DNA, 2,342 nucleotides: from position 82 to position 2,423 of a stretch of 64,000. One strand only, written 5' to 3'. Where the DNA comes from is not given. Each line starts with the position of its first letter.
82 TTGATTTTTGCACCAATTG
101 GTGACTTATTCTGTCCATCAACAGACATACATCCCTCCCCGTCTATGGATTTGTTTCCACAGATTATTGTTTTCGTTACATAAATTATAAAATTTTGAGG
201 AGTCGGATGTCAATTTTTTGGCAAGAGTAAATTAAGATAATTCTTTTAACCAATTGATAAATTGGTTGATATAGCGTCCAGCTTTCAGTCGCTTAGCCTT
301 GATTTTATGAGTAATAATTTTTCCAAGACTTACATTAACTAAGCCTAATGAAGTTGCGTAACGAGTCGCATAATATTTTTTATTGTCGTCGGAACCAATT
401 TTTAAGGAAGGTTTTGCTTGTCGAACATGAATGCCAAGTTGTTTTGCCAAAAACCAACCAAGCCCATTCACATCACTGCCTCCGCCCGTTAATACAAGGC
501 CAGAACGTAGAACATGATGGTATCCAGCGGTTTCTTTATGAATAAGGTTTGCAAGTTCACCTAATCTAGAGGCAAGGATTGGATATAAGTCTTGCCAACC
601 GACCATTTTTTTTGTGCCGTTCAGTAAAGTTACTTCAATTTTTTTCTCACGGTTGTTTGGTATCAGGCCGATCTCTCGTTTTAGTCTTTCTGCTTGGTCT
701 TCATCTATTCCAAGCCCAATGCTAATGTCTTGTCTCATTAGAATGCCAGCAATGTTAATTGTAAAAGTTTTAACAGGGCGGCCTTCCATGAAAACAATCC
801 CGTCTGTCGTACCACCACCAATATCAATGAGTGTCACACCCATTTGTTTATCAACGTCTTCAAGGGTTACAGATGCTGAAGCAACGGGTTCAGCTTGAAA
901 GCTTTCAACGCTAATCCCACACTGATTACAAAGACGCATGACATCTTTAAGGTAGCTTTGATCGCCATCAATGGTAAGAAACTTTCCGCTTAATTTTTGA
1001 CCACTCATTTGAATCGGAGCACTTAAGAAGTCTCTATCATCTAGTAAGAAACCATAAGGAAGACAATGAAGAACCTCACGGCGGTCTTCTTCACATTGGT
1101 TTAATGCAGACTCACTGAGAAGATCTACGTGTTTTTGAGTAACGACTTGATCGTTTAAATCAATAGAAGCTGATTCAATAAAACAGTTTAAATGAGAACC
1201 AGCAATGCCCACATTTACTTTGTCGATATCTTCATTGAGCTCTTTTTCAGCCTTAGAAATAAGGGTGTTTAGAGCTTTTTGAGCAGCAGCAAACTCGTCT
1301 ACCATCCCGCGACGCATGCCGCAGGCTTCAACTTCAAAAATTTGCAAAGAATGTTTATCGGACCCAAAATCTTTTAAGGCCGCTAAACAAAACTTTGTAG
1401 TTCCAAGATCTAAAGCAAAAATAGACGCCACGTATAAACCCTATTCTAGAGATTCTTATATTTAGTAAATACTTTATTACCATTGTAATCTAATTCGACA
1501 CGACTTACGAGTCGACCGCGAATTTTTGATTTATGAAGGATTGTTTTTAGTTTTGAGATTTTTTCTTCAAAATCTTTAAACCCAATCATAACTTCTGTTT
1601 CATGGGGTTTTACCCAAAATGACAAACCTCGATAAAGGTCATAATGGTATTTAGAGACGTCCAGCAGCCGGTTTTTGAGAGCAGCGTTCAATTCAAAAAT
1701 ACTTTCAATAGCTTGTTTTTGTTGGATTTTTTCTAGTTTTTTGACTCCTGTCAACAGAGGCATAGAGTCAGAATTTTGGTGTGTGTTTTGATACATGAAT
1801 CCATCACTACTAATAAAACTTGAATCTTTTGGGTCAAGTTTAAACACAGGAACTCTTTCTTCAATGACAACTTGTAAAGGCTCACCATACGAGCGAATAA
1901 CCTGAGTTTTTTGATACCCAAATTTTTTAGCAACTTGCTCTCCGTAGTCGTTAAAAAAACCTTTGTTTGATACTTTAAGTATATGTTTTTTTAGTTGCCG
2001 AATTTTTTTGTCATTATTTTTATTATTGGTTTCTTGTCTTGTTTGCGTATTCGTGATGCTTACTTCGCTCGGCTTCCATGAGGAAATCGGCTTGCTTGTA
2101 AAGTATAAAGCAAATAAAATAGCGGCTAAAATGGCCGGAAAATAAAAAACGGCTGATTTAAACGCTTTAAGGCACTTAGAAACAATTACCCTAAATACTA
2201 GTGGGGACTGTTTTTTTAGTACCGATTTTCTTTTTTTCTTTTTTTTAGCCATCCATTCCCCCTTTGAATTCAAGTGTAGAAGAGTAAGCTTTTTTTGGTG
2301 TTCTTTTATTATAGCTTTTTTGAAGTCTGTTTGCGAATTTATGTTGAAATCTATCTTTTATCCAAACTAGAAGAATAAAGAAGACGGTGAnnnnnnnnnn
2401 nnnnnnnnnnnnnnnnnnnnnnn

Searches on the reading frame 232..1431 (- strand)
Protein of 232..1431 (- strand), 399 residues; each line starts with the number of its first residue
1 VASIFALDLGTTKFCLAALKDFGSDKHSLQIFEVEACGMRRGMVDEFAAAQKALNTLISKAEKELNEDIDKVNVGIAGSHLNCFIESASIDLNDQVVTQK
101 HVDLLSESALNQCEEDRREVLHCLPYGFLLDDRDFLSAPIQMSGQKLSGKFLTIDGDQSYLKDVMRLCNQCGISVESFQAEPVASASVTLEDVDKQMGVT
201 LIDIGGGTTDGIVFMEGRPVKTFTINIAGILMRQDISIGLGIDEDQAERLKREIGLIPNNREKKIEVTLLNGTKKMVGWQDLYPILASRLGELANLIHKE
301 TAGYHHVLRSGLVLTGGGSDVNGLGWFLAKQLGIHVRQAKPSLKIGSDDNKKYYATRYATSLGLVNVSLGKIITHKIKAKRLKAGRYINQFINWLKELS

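Call 3: search_protein_families(library=pfam, proteins=[window:232-1431:-], max_evalue=1)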
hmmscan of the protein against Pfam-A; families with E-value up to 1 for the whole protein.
window:232-1431:- (399 aa): 9 families
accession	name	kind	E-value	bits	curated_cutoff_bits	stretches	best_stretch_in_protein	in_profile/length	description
PF14450.12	FtsA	-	3.3e-21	76.4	31.8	1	201-363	2-127/127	Cell division protein FtsA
PF02491.25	SHS2_FTSA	-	2.4e-13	50.7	25.4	1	78-153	1-77/79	SHS2 domain inserted in FTSA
PF06723.19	MreB_Mbl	-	2.5e-12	46.7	27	1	166-344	114-309/327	MreB/Mbl protein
PF11104.14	PilM_2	-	3e-07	30.1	27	2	174-261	156-243/340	Type IV pilus assembly protein PilM;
PF06277.17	EutA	-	6.3e-06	25.8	27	1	194-237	140-184/475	Ethanolamine utilisation protein EutA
PF08841.16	DDR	-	0.00034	20.2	24.6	1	169-252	105-189/328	Diol dehydratase reactivase ATPase-like domain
PF05582.17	Peptidase_U57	-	0.013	15.2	25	1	142-180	96-134/280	YabG peptidase U57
PF08564.16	CDC37_C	-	0.16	12.5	22.1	1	59-118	32-79/100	Cdc37 C terminal domain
PF01968.24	Hydantoinase_A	-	0.16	11.6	22.9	1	175-233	55-115/291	Hydantoinase/oxoprolinase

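Call 44: find_related_loci(query=A5, collection=genome_contigs, flank=10000)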
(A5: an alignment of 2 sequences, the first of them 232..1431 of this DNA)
Query A5 (399 aa) in genome_contigs; peptide patterns used: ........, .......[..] (x = any residue, [..] = any of these).
103 stretches matched a pattern; 59 encode a relative of the query (tblastn E <= 1e-3); 59 distinct loci.
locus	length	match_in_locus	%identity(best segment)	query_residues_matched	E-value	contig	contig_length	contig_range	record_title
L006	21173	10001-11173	45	3-399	1e-100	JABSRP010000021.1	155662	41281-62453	MAG: Pseudobacteriovorax sp. isolate DT_89 DT-Pseudobacteriovorax-1_scaffold_22, whole genome shotgun sequence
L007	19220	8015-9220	43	4-399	1e-100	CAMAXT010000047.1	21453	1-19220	MAG: Pseudobacteriovorax antillogorgiicola isolate MH-08apr19-170 genome assembly, contig: MH-08apr19-C5515, whole genom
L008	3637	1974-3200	43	3-399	3e-101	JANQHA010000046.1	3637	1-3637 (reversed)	MAG: Oligoflexales bacterium isolate PL23b_bin.73 k99_1644782, whole genome shotgun sequence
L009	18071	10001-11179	44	4-399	1e-99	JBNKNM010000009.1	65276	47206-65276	MAG: Pseudobacteriovorax sp. isolate G2.bin.16.permissive NODE_9_length_65276_cov_5.452277, whole genome shotgun sequenc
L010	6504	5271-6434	42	3-399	4e-98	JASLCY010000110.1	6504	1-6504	MAG: Oligoflexus sp. isolate SHSU_advanced.final.37 k67_18210215, whole genome shotgun sequence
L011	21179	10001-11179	45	4-399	2e-97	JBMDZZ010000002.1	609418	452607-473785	MAG: Oligoflexus sp. FD111 isolate FD111_1052_001 FD111_V2_assembly_annot2_01, whole genome shotgun sequence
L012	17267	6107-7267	42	4-399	2e-97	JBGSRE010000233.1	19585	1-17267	MAG: Oligoflexus sp. isolate JTS-AC350 k141_3795219, whole genome shotgun sequence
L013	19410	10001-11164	41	3-399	5e-97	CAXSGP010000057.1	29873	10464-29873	MAG: uncultured Oligoflexus sp. isolate private_X16_metawrap_bin.16 genome assembly, contig: private_X16_metawrap_bin.16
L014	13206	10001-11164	41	3-399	1e-96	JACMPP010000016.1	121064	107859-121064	MAG: Oligoflexus sp. isolate LF-bin-353 FL-bin-353-contig-k141_198053, whole genome shotgun sequence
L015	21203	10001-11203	42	1-398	2e-96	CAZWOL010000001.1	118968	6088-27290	MAG TPA_asm: uncultured Pseudobdellovibrionaceae bacterium isolate SRP285395_co2_440 genome assembly, contig: NODE_164_l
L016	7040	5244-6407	42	3-399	1e-95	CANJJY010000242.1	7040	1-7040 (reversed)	MAG: Oligoflexaceae bacterium isolate RH-23may17-1129 genome assembly, contig: RH-23may17-C90054, whole genome shotgun s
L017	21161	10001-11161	41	4-399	4e-95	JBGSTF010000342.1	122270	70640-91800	MAG: Oligoflexus sp. isolate JTS-AC4 k141_807203, whole genome shotgun sequence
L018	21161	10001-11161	41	4-399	3e-94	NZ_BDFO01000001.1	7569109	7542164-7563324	Oligoflexus tunisiensis strain Shr3, whole genome shotgun sequence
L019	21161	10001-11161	41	4-399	6e-94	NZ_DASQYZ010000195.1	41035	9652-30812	MAG: Oligoflexus sp. isolate SMAG_U11078 k141_91885, whole genome shotgun sequence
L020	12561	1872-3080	38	3-399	1e-93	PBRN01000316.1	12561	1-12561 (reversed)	MAG: Pseudobdellovibrionaceae bacterium isolate NP951 5832, whole genome shotgun sequence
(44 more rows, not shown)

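Call 55: find_related_loci(query=window:232-1431:-, collection=metagenome_contigs, flank=6000)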
Query window:232-1431:- (399 aa) in metagenome_contigs; peptide patterns used: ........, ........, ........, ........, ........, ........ (x = any residue, [..] = any of these).
91 stretches matched a pattern, but none encodes a relative of the query by tblastn (E <= 1e-3).

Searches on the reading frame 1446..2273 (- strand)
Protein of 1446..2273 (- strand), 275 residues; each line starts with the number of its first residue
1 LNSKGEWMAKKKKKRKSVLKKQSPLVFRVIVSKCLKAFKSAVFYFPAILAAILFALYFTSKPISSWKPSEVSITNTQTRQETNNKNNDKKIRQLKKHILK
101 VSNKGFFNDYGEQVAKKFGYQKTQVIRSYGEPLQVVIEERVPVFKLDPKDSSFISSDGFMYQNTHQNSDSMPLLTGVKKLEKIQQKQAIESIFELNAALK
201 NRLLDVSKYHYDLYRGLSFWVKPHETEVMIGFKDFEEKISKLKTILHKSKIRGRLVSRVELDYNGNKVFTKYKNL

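Call 3: search_protein_families(library=pfam, proteins=[window:1446-2273:-], max_evalue=1)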
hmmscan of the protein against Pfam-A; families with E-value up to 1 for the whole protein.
window:1446-2273:- (275 aa): 1 family
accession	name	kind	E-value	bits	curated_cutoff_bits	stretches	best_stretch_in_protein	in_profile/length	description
PF03799.20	FtsQ_DivIB_C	-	0.00018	22.8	21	1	149-261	7-113/114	Cell division protein FtsQ/DivIB, C-terminal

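Call 4: search_protein_families(library=ncbifam, proteins=[window:1446-2273:-], max_evalue=1)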
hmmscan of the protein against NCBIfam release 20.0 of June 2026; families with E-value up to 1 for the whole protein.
window:1446-2273:- (275 aa): 0 families
